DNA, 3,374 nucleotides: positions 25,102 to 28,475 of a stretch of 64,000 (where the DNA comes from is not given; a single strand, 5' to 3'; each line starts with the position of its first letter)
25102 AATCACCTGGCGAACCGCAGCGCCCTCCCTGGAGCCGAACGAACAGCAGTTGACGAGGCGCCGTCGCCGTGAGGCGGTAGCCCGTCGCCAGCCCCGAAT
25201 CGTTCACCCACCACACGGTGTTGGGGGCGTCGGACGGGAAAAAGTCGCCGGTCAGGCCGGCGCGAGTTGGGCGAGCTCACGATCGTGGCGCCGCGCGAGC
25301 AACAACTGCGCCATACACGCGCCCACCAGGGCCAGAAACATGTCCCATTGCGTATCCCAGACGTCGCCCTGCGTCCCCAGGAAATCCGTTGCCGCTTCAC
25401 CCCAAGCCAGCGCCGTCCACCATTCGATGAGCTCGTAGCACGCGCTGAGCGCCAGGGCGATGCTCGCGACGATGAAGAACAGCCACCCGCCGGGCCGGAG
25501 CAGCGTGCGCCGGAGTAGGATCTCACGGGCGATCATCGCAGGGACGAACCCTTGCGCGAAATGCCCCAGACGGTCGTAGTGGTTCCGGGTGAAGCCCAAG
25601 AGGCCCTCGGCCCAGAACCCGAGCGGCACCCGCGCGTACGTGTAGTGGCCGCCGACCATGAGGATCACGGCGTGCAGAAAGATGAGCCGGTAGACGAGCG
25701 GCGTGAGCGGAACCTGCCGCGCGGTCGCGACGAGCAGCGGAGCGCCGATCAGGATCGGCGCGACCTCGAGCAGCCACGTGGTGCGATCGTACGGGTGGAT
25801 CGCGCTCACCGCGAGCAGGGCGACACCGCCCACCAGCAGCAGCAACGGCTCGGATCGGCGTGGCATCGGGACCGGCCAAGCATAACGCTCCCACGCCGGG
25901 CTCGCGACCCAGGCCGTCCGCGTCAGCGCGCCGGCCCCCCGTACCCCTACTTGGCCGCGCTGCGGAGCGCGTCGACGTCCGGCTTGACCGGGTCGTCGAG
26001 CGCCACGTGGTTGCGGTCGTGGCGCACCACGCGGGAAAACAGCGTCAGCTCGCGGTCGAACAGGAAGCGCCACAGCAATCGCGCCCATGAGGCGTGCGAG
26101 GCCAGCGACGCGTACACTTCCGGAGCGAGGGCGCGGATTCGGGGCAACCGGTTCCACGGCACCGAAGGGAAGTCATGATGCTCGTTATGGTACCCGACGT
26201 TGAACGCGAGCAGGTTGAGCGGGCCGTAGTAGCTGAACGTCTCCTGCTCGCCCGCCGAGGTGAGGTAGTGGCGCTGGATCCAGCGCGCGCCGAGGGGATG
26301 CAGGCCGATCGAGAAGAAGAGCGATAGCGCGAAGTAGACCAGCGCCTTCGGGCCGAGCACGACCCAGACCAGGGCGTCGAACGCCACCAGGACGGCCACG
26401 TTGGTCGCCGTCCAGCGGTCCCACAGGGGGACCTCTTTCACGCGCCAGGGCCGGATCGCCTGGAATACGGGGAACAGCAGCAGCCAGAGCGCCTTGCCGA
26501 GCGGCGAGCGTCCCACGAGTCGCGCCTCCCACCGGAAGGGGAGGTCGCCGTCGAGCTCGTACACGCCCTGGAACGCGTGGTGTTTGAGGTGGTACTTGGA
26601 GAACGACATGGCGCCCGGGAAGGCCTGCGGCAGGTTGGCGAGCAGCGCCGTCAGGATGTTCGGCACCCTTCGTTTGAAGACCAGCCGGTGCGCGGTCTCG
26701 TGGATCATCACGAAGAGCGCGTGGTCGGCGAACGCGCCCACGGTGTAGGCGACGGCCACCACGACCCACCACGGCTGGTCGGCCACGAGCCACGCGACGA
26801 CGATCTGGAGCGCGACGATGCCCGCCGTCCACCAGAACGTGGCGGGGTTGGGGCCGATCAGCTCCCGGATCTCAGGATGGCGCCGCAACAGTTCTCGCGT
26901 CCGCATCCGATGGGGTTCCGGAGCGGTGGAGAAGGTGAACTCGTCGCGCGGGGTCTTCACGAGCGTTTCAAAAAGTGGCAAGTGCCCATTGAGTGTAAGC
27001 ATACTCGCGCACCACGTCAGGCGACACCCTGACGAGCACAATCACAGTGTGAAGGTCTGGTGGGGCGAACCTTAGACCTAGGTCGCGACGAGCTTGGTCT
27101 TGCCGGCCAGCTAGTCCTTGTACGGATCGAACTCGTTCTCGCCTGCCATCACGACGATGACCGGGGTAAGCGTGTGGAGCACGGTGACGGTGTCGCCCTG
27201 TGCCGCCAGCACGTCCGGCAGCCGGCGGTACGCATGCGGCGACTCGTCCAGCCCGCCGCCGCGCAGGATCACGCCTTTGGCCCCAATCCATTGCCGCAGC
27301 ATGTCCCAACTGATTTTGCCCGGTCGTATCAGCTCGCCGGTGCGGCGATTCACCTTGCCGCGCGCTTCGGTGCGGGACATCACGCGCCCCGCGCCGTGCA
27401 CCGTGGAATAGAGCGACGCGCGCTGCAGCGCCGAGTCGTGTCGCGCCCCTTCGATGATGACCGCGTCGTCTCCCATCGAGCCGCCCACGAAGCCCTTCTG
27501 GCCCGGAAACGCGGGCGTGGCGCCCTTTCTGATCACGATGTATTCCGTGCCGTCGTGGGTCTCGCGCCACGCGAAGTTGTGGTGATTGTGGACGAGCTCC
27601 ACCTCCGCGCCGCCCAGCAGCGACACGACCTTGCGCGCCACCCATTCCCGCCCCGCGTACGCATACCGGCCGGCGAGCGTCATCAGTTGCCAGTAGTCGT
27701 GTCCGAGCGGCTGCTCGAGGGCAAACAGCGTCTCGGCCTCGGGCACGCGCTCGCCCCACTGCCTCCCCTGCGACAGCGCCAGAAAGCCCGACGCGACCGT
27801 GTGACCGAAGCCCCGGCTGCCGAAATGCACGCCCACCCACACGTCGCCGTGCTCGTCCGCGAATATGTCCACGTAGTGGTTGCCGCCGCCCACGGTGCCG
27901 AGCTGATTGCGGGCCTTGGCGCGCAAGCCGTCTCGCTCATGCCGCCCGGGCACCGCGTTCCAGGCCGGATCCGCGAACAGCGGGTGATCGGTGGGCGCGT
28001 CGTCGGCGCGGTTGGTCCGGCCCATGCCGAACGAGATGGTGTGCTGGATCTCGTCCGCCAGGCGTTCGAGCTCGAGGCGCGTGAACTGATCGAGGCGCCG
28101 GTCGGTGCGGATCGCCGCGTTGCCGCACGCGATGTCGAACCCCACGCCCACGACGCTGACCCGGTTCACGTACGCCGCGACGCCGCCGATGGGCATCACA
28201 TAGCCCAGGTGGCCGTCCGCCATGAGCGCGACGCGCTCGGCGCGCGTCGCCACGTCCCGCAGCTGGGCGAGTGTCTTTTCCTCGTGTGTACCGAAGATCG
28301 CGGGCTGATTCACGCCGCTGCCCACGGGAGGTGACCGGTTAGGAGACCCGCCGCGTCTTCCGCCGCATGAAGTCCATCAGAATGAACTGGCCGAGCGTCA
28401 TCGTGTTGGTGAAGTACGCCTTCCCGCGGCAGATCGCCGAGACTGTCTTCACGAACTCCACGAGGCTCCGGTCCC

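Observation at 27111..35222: RtcB embedded in a cluster with vWA, ChlI-like AAA+ ATPase, SPFH/Band-7, a P-loop kinase-like protein and an aspartyl protease-PDZ: a possible RNA-repair or conflict module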

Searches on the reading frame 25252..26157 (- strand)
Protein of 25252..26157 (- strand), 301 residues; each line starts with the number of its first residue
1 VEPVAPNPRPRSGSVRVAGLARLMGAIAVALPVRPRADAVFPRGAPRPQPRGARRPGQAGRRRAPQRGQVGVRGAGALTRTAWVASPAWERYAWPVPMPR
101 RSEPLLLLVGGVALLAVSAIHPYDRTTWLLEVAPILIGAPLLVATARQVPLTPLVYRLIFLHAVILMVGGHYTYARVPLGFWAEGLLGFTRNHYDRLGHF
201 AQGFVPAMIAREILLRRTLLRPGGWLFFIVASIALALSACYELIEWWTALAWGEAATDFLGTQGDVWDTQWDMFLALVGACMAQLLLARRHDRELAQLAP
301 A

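Call 69: search_protein_families(library=pfam, proteins=[window:25252-26157:-], max_evalue=0.001)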
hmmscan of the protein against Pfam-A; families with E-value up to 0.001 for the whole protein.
window:25252-26157:- (301 aa): 1 family
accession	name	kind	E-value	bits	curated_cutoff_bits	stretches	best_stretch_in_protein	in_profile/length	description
PF09997.14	DUF2238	-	3.8e-59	199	26.4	1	136-276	1-140/140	Predicted membrane protein (DUF2238)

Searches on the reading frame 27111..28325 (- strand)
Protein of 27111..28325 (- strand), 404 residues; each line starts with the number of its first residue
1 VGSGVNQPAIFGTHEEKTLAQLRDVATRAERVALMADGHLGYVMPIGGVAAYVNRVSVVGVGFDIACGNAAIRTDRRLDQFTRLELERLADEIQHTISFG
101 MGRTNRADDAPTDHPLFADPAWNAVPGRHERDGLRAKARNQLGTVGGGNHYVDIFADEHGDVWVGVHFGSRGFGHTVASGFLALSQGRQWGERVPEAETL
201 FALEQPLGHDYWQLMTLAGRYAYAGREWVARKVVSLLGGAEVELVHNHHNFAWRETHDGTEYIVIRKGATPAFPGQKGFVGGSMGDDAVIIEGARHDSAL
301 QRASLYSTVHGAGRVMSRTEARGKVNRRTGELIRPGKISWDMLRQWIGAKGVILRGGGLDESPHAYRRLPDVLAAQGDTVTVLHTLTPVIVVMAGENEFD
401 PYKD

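Call 3: search_protein_families(library=pfam, proteins=[window:27111-28325:-], max_evalue=0.01)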
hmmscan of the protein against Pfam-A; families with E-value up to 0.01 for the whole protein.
window:27111-28325:- (404 aa): 1 family
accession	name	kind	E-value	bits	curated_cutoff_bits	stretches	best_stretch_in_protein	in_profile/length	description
PF01139.22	RtcB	-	7.7e-65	220.2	27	1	27-392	10-424/426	tRNA-splicing ligase RtcB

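Call 5: search_protein_families(library=ncbifam, proteins=[window:27111-28325:-], max_evalue=0.01)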
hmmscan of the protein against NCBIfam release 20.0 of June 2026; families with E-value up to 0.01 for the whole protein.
window:27111-28325:- (404 aa): 4 families
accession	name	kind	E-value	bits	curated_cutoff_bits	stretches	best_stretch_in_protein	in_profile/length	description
NF052663.1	RtcB_rel_intein2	exception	1.7e-33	116.4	1050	1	66-392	310-624/626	intein-containing RctB family protein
NF007153.0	PRK09588.1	equivalog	1.4e-28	99.9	407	1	15-392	23-371/379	RNA ligase RtcB family protein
NF038162.1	RtcB_rel_intein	exception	3.7e-25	88.1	1150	2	135-325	669-899/961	intein-containing RtcB family protein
TIGR03073.1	release_rtcB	hypoth_equivalog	4.1e-23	82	271.8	1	15-378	12-344/356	RNA ligase RtcB family protein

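Call 78: search_solved_structures(query=window:27111-28325:-, max_evalue=0.001, show_alignments=1)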
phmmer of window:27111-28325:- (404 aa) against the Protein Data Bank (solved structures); distinct sequences matched with E-value up to 0.001: 9.
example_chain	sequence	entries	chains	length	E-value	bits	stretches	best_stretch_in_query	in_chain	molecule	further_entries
1uc2_A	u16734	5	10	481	1e-23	87.3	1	17-374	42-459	hypothetical protein PH1602 | tRNA-splicing ligase RtcB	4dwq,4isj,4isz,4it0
4dwr_B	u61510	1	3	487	1.1e-23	87.2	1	17-375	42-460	tRNA-splicing ligase RtcB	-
7lfq_A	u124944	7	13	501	1.1e-23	87.1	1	17-374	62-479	RNA-splicing ligase RtcB | tRNA-splicing ligase RtcB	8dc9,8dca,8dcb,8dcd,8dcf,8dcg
2epg_A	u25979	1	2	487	1.3e-22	83.6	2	138-328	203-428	Hypothetical protein TTHA1785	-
7p3b_A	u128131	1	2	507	1.9e-18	69.9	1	33-325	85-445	RNA-splicing ligase RtcB homolog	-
8odo_A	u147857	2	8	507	1.9e-18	69.9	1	33-325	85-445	RNA-splicing ligase RtcB homolog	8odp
8orj_A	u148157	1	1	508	1.9e-18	69.9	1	33-325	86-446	RNA-splicing ligase RtcB homolog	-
8btt_A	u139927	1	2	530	2.3e-18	69.7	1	33-325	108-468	RNA-splicing ligase RtcB homolog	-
9i8v_C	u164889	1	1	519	2.1e-17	66.5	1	137-325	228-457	RNA-splicing ligase RtcB homolog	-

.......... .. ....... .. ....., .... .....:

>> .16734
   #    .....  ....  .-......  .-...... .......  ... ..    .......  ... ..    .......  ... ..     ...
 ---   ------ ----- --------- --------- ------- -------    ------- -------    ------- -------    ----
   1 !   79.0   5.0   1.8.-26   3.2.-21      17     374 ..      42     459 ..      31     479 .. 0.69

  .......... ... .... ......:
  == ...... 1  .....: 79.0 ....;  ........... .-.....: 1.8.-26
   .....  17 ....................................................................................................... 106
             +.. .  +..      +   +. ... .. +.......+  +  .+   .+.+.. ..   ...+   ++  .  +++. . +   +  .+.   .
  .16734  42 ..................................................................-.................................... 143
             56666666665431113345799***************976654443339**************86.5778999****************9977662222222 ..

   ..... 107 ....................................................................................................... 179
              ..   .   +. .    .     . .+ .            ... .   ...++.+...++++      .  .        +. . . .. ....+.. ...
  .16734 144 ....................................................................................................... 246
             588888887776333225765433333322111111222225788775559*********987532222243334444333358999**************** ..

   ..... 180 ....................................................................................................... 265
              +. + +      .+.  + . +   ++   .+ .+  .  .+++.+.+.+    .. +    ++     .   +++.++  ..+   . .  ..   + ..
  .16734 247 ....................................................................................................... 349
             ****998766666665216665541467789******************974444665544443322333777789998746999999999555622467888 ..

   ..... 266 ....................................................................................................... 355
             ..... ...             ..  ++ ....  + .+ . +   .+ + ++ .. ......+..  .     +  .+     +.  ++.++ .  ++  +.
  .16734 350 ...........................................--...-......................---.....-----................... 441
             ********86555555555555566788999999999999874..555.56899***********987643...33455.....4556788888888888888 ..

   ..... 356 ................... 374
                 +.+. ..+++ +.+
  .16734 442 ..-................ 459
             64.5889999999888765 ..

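Call 90: search_protein_families(library=padloc, proteins=[window:27111-28325:-], max_evalue=0.001)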
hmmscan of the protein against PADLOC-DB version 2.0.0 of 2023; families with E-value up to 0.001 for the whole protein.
window:27111-28325:- (404 aa): 0 families
